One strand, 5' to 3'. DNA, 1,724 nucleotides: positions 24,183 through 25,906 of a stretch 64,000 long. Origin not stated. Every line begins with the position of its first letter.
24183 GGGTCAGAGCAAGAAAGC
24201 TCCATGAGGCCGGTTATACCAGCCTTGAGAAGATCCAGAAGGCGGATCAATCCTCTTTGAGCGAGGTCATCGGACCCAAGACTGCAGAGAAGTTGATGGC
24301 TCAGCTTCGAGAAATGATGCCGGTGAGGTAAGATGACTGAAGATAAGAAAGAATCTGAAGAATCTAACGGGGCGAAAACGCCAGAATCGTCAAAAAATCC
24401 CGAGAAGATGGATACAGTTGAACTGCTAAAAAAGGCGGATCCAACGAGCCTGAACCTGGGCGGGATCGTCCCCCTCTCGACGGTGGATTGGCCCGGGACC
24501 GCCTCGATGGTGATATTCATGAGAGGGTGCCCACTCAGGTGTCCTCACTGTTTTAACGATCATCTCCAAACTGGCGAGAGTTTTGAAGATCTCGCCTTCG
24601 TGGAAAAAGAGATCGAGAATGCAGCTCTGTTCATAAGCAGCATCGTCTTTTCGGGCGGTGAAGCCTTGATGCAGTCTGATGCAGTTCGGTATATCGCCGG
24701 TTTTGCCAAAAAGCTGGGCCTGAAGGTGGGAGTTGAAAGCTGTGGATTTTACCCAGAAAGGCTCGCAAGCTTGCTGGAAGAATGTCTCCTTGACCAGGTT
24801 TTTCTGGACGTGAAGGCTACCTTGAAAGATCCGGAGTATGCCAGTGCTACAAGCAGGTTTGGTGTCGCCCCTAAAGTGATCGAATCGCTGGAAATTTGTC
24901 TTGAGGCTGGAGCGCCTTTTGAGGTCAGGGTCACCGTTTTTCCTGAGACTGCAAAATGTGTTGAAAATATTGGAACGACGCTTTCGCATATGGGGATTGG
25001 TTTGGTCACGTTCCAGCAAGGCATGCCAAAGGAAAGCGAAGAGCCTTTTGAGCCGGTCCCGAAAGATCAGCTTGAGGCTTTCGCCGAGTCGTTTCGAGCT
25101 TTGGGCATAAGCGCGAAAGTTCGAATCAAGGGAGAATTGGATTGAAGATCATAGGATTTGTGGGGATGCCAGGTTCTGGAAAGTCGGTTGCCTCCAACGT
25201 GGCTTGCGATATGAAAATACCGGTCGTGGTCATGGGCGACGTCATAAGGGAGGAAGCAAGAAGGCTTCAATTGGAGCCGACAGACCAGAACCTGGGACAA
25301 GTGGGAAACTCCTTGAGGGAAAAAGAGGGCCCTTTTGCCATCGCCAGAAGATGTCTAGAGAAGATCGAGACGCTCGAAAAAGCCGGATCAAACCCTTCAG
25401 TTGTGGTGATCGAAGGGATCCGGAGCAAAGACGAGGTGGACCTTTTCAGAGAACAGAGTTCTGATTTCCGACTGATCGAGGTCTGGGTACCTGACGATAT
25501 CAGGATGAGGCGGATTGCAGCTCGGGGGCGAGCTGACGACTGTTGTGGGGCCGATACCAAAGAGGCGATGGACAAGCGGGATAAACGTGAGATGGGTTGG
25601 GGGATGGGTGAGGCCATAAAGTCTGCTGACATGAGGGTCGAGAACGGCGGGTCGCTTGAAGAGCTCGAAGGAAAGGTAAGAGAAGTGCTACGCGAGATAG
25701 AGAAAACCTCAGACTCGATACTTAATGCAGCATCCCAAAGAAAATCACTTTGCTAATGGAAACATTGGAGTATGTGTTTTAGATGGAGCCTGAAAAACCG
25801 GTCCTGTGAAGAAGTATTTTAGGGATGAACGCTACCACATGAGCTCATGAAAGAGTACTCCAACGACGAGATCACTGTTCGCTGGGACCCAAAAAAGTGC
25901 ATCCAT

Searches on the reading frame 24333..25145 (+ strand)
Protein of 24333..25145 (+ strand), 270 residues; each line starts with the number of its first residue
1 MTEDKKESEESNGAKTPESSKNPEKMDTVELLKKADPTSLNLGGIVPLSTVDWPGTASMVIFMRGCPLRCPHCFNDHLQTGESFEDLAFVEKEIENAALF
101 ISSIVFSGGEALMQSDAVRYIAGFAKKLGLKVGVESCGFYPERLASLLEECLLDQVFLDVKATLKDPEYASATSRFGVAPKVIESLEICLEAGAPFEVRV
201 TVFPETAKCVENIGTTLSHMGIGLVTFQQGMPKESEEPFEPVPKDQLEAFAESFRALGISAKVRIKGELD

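Call 41: search_protein_families(library=pfam, proteins=[window:24333-25145:+], max_evalue=0.001)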
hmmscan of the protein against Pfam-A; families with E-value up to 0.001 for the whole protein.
window:24333-25145:+ (270 aa): 2 families
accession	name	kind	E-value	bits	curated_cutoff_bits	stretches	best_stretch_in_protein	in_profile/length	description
PF04055.27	Radical_SAM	-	1.2e-19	71.5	29.5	1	60-213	1-162/166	Radical SAM superfamily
PF13353.11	Fer4_12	-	4.9e-08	33.8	22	1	55-146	5-99/137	4Fe-4S single cluster domain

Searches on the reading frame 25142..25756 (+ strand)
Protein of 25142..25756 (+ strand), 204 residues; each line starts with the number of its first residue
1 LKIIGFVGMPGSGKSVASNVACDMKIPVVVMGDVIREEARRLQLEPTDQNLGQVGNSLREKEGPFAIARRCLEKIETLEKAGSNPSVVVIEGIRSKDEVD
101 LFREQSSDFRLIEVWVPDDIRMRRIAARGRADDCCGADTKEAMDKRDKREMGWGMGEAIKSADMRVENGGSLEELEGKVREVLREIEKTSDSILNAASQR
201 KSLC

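Call 48: search_protein_families(library=pfam, proteins=[window:25142-25756:+], max_evalue=0.01)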
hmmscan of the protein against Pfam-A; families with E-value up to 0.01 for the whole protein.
window:25142-25756:+ (204 aa): 3 families
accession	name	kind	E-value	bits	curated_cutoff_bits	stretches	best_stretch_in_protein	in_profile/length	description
PF13207.12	AAA_17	-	1.4e-13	51.7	27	1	7-133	1-130/136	AAA domain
PF13238.12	AAA_18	-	3.6e-11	44.1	29.4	1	4-131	1-114/128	AAA domain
PF13671.12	AAA_33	-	5e-08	33.8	27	1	6-133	4-123/143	AAA domain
